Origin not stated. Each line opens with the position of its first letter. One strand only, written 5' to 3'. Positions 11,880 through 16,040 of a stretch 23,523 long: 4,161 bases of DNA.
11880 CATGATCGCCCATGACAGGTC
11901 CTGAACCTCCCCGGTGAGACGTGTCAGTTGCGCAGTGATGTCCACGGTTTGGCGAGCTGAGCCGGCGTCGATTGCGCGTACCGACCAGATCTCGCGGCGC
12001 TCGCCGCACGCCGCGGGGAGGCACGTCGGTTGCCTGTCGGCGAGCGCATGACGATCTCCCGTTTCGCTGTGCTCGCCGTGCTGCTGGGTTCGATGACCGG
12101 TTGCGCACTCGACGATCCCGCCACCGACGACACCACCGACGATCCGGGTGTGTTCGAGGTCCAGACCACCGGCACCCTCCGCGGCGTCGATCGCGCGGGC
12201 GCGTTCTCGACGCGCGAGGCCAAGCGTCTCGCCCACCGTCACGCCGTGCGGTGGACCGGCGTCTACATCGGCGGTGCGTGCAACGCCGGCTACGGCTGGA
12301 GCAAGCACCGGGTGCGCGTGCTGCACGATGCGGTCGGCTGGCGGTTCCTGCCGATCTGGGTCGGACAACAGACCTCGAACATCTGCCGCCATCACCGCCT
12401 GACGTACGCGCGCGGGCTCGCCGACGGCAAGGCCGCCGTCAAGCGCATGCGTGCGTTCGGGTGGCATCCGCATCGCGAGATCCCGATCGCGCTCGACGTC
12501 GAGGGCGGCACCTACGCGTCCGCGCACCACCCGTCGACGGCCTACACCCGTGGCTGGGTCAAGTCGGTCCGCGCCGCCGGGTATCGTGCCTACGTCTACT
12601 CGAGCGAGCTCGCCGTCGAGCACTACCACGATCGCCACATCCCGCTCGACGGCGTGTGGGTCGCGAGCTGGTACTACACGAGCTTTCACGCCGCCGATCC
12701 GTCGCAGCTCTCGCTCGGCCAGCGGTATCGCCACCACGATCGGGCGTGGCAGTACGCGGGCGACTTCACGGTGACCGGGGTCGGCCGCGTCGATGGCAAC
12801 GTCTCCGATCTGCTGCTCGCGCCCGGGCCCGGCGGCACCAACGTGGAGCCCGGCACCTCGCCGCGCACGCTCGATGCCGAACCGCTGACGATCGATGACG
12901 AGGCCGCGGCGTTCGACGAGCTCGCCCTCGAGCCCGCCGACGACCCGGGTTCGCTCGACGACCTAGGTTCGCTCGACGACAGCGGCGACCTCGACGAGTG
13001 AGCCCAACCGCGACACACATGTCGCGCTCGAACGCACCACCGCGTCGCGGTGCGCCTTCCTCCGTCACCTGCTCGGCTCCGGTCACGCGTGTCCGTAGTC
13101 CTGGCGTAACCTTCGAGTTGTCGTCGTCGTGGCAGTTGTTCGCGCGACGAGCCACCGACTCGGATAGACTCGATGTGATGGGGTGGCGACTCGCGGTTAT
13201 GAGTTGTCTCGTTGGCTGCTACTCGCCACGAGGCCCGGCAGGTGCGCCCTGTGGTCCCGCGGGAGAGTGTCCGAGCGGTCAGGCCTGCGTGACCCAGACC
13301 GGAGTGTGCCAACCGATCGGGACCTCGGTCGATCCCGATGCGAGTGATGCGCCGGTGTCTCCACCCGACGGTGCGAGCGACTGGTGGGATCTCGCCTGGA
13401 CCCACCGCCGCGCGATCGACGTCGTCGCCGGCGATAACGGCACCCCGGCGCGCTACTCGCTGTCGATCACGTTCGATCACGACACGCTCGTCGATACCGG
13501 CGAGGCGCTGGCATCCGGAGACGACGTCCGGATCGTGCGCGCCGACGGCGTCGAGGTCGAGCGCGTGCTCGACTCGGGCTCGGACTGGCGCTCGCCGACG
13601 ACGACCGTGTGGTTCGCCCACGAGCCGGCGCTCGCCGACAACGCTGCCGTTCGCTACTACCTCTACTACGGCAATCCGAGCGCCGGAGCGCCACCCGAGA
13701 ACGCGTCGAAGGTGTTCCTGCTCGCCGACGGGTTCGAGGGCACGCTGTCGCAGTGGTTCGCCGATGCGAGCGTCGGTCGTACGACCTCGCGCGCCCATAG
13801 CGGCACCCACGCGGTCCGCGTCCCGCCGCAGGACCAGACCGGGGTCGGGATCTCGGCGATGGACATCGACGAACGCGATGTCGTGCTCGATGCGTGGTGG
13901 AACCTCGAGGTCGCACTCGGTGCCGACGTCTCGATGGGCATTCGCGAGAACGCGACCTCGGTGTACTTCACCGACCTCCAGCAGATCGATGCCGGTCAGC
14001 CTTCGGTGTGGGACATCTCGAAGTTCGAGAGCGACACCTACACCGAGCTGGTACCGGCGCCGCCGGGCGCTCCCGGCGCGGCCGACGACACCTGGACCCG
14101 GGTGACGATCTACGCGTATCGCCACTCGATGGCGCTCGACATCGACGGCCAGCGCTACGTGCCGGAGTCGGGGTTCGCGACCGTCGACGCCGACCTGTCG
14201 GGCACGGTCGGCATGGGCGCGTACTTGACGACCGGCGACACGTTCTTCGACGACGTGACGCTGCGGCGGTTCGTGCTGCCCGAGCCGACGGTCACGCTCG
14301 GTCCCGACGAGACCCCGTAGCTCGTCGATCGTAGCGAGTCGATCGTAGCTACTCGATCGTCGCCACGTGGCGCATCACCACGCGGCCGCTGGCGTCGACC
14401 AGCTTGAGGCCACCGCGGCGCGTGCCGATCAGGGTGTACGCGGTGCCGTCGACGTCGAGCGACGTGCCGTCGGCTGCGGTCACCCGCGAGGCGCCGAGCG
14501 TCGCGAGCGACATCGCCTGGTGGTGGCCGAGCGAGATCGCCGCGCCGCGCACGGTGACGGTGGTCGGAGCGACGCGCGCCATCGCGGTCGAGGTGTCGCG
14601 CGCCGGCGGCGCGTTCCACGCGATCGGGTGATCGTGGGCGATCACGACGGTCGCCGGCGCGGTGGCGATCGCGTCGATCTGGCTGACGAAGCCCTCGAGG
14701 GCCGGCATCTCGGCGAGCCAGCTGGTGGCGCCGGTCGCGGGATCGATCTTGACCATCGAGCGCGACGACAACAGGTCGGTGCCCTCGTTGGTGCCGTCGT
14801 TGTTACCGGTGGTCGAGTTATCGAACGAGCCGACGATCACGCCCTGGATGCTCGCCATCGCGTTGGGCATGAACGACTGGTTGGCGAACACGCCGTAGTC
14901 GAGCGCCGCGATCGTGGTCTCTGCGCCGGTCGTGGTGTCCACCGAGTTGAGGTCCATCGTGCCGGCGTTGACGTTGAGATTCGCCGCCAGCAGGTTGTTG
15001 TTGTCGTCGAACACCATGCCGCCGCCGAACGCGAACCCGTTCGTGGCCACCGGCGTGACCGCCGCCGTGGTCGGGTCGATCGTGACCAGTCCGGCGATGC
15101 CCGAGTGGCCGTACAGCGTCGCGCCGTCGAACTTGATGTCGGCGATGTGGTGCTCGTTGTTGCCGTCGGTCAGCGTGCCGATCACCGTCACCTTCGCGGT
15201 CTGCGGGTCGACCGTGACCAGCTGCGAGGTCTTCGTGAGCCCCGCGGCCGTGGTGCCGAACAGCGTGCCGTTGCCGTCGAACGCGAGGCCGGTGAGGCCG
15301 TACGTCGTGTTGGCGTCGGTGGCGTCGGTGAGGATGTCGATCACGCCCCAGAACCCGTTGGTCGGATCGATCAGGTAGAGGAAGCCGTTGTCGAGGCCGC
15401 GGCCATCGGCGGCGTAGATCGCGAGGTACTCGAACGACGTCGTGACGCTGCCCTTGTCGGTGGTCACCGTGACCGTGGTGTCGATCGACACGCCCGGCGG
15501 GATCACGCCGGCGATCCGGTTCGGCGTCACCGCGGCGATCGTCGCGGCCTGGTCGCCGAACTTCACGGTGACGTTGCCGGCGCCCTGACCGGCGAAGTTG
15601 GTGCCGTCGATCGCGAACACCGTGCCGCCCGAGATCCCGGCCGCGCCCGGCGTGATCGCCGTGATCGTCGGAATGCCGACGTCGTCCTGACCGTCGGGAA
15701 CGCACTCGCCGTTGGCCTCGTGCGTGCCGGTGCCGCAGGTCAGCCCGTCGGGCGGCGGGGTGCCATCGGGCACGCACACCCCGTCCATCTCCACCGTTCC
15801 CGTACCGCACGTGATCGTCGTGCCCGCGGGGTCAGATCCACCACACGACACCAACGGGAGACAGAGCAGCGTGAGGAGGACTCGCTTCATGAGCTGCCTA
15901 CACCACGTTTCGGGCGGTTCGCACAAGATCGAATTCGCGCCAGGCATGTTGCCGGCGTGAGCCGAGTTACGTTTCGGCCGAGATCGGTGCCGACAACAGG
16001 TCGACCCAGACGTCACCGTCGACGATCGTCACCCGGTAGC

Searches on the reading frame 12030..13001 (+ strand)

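Call 17: search_protein_families(library=pfam, proteins=[window:12030-13001:+], max_evalue=0.01)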
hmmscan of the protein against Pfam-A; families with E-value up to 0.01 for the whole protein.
window:12030-13001:+ (323 aa): 2 families
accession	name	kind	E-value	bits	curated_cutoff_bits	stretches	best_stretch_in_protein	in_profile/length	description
PF08924.17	Rv2525c_GlyHyd-like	-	1.4e-13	51.8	27.2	1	75-257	10-196/198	Rv2525c-like, glycoside hydrolase-like domain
PF01183.26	Glyco_hydro_25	-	4.6e-07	30.8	27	1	149-251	85-180/180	Glycosyl hydrolases family 25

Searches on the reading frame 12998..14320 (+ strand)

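Call 17: search_protein_families(library=pfam, proteins=[window:12998-14320:+], max_evalue=0.01)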
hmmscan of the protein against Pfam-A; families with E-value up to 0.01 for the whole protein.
window:12998-14320:+ (440 aa): 1 family
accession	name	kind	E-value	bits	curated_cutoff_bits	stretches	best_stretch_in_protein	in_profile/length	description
PF10102.14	DUF2341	-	3.3e-05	24.7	23.4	1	174-253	2-81/84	Domain of unknown function (DUF2341)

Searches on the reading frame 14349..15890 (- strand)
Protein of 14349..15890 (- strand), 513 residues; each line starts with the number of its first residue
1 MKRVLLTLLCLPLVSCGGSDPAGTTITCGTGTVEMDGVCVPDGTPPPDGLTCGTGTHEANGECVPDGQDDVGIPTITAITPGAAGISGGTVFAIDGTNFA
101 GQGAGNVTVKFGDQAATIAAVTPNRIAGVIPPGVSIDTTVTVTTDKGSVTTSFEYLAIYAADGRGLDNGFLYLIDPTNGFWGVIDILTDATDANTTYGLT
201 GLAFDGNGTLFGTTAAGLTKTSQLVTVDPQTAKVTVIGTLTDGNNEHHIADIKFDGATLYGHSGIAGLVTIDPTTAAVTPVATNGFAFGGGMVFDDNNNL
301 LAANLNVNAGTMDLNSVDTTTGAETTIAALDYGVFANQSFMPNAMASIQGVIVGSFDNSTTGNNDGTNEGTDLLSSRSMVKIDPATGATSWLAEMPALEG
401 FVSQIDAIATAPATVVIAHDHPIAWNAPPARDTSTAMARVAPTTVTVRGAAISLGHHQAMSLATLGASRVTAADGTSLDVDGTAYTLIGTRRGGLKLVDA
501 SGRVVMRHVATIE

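Call 7: search_protein_families(library=pfam, proteins=[window:14349-15890:-], max_evalue=0.01)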
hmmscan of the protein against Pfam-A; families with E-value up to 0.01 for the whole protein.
window:14349-15890:- (513 aa): 2 families
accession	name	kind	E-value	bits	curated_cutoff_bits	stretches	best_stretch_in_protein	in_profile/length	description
PF01833.30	TIG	-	9.6e-11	42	20.9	1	74-155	1-84/84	IPT/TIG domain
PF14339.12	DUF4394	-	0.0088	15.8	29.6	0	207-254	37-79/230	Domain of unknown function (DUF4394)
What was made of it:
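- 14349..15890 (-): TIG/IPT plus beta-propeller-like lipoprotein. It is adjacent but not part of the conserved cassette. It belongs to a genome-specific block at 8761-15966. Pfam TIG 9.6e-11: call 7.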

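Call 8: search_protein_families(library=ncbifam, proteins=[window:14349-15890:-], max_evalue=0.01)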
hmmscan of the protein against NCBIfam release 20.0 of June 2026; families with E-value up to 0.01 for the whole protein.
window:14349-15890:- (513 aa): 1 family
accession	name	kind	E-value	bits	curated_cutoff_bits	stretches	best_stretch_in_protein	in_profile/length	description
TIGR03437.1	Soli_cterm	paralog_domain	2.5e-05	24.2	29.05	1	84-152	11-91/225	Solibacter uncharacterized C-terminal domain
